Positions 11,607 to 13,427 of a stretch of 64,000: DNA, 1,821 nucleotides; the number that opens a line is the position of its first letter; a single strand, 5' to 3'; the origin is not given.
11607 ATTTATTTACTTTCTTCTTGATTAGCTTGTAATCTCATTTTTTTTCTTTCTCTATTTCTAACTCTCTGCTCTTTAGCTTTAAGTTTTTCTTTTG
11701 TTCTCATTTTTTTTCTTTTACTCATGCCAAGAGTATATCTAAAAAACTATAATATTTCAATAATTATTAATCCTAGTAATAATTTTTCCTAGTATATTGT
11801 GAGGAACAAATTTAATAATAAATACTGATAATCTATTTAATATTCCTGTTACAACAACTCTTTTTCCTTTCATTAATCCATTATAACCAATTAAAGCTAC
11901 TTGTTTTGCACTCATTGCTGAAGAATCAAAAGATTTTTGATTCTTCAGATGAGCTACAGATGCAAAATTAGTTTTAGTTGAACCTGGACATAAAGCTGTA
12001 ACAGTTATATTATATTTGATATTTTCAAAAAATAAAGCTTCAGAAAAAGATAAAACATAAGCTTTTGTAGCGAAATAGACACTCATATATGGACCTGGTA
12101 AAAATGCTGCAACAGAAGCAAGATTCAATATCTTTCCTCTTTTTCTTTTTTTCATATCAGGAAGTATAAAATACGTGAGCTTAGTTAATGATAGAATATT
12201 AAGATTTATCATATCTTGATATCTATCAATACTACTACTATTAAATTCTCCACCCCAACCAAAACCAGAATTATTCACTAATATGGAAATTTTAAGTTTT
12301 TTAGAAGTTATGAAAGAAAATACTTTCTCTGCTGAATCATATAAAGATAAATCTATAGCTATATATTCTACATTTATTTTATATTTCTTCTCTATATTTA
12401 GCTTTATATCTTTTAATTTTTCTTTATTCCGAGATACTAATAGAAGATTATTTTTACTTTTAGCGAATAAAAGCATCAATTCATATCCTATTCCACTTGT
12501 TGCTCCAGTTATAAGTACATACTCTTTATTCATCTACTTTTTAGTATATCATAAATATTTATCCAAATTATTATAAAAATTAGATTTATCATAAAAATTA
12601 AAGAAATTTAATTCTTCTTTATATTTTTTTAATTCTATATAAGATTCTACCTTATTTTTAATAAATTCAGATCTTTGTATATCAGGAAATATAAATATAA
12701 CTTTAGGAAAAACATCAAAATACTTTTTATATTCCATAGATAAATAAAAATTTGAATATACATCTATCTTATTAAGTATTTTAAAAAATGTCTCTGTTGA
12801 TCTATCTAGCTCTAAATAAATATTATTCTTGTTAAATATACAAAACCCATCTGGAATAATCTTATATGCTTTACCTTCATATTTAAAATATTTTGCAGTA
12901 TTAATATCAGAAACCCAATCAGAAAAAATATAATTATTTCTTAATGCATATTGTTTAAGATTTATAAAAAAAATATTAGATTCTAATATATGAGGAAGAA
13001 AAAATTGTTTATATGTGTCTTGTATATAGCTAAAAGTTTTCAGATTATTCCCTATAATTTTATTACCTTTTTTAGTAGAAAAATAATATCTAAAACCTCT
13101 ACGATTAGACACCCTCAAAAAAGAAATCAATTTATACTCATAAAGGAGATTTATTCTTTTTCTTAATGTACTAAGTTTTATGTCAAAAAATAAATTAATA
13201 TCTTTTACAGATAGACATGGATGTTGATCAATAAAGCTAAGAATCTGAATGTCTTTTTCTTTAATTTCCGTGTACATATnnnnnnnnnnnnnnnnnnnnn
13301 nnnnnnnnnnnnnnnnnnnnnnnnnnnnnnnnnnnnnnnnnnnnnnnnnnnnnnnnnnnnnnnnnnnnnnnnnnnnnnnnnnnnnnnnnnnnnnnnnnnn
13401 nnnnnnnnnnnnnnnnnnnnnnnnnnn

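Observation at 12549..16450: Tightly overlapping four-gene operon: S51 peptidase - TM-anchored TraG/VirD4-like ATPase - NDT-like nucleotide-processing fold - replication-relaxation-like wHTH protein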

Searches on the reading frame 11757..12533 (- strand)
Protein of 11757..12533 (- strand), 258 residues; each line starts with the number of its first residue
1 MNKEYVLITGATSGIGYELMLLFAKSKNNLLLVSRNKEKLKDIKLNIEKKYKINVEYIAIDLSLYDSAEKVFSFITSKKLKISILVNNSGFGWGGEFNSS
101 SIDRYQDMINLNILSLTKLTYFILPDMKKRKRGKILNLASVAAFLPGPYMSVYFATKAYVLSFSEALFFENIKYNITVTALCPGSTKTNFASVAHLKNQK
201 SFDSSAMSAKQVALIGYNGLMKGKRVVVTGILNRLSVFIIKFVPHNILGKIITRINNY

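Call 3: search_protein_families(library=pfam, proteins=[window:11757-12533:-], max_evalue=1)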
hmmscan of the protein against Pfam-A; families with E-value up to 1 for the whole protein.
window:11757-12533:- (258 aa): 5 families
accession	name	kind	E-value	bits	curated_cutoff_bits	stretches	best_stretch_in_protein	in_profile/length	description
PF00106.31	adh_short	-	2.8e-42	144.9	26.6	1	5-192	2-188/195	short chain dehydrogenase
PF13561.12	adh_short_C2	-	6.8e-24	85.2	27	1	10-196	1-186/236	Enoyl-(Acyl carrier protein) reductase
PF08659.16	KR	-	1.2e-07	32.3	22.6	1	6-165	3-161/180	KR domain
PF02719.21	Polysacc_synt_2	-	0.0055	16.4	20.2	1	6-62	1-63/293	Polysaccharide biosynthesis protein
PF13460.12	NAD_binding_10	-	0.29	11.4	27.2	0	10-44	1-36/184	NAD(P)H-binding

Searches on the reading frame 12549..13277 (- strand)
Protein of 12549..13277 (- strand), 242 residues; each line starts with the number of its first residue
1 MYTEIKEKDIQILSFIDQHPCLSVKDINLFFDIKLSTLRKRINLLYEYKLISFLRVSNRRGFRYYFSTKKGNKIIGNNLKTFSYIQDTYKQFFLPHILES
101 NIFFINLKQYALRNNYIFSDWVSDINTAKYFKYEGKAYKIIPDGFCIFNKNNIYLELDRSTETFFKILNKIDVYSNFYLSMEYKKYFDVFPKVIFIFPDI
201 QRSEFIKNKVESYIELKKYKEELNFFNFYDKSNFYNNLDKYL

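Call 3: search_protein_families(library=pfam, proteins=[window:12549-13277:-], max_evalue=1)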
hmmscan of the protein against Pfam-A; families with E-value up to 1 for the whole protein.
window:12549-13277:- (242 aa): 5 families
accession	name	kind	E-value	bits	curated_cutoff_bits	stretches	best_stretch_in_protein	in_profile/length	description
PF13814.12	Replic_Relax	-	8.8e-16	59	25.3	1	13-192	1-190/191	Replication-relaxation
PF02002.24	TFIIE_alpha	-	0.0026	18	22.9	1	6-57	12-63/105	TFIIE alpha subunit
PF13412.12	HTH_24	-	0.034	14.2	21.9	1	7-45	3-41/48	Winged helix-turn-helix DNA-binding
PF12840.13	HTH_20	-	0.086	13.3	27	1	12-51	9-48/51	Helix-turn-helix domain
PF01047.28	MarR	-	0.24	11.7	24.6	1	10-55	6-51/59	MarR family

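Call 4: search_protein_families(library=ncbifam, proteins=[window:12549-13277:-], max_evalue=1)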
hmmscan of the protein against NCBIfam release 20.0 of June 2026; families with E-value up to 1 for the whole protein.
window:12549-13277:- (242 aa): 1 family
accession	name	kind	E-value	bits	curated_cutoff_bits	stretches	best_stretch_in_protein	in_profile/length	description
NF053606.1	Sta1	subfamily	0.0016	18.5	80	1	4-74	17-89/100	Sta1 family transcriptional regulator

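Call 13: search_protein_families(library=padloc, proteins=[window:12549-13277:-], max_evalue=1)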
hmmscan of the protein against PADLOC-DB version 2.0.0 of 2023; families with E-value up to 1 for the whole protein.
window:12549-13277:- (242 aa): 1 family
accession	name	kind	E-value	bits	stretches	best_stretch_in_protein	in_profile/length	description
PDLC01848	CARF3--CARF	-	0.0079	13.9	1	3-53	133-181/197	-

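Call 14: search_protein_families(library=phrogs, proteins=[window:12549-13277:-], max_evalue=1)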
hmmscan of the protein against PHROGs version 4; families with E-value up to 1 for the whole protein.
window:12549-13277:- (242 aa): 2 families
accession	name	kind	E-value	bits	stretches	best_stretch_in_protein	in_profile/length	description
phrog_9381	-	DNA, RNA and nucleotide metabolism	2.6e-11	44.4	1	4-237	28-280/288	replication initiation by nicking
phrog_1687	-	transcription regulation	0.048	14.6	1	6-47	65-106/162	MarR family transcrition regulator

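Call 24: search_dna_similar(query=window:12549-13277:-, collection=plasmids, mode=protein, max_evalue=0.01, max_rows=25)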
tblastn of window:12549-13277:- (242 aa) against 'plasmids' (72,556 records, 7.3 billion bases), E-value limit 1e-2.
No match.

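Call 25: search_solved_structures(query=window:12549-13277:-, max_evalue=1)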
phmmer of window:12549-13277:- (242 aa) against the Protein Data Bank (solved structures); distinct sequences matched with E-value up to 1: 2.
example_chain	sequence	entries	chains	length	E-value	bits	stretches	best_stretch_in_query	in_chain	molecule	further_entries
6pln_A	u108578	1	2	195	0.73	13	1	26-69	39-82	Transcription factor E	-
6xjf_A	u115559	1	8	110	0.99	12.6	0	25-68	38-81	Transcription factor E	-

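Call 28: find_homologous_proteins(query=window:12549-13277:-, max_evalue=0.001)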
Query window:12549-13277:- (242 aa): 4 proteins with E <= 0.001 among 490 candidates.
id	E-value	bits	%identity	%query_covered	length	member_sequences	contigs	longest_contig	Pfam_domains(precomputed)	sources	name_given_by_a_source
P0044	2.7e-150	517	100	100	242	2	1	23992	PF13814.13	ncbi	-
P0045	1.9e-124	432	81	100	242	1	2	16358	PF13814.13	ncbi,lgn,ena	-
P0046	2.6e-92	327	65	100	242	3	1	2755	PF13814.13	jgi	jgi:hypothetical protein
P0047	8.2e-66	240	53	98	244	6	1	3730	PF13814.13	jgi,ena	jgi:hypothetical protein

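Call 49: search_dna_similar(query=window:12549-13277:-, collection=phages, mode=protein, max_evalue=1, max_rows=20)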
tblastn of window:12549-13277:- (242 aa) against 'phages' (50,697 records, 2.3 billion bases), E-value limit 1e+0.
Records with a match: 1; places in all: 1; records where one place covers at least 80% of the query: 0.
Best place of each record, by identity: <60% 1.
By first word of the organism name: Bacillus 1.
By host as written in the record: Bacillus sp. S4 1.
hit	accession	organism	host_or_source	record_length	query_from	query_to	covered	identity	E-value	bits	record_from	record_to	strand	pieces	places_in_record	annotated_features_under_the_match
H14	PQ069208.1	Bacillus phage S4-1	Bacillus sp. S4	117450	130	199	29%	34.1%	4e-1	38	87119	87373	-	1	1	record has no annotation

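Call 79: search_solved_structures(query=A4, max_evalue=10)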
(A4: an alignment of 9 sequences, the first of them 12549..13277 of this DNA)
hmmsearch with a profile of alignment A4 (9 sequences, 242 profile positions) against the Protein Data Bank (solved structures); distinct sequences matched with E-value up to 10: 7.
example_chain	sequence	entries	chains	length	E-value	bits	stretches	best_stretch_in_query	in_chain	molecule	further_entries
1q1h_A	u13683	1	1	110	0.0026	20.7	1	16-71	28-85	Transcription Factor E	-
3l7w_A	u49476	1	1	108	0.0068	19.3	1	10-84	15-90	Putative uncharacterized protein SMU.1704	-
9zn5_B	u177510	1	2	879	0.085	15.7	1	66-159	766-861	PglZ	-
3nrv_A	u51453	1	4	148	0.1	15.5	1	10-112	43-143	Putative transcriptional regulator (MarR/EmrR family)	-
6jbx_A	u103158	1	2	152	0.2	14.5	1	4-86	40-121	Fatty acid biosynthesis transcriptional regulator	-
3ph9_A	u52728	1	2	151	0.6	12.9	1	79-145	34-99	Anterior gradient protein 3 homolog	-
1sfx_A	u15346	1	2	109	1.1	12.1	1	5-82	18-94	Conserved hypothetical protein AF2008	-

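Call 96: find_related_loci(query=A4, collection=viral_contigs, flank=6000)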
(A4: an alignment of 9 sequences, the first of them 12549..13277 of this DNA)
Query A4 (242 aa) in viral_contigs; peptide patterns used: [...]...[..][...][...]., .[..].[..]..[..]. (x = any residue, [..] = any of these).
63 stretches matched a pattern, but none encodes a relative of the query by tblastn (E <= 1e-3).
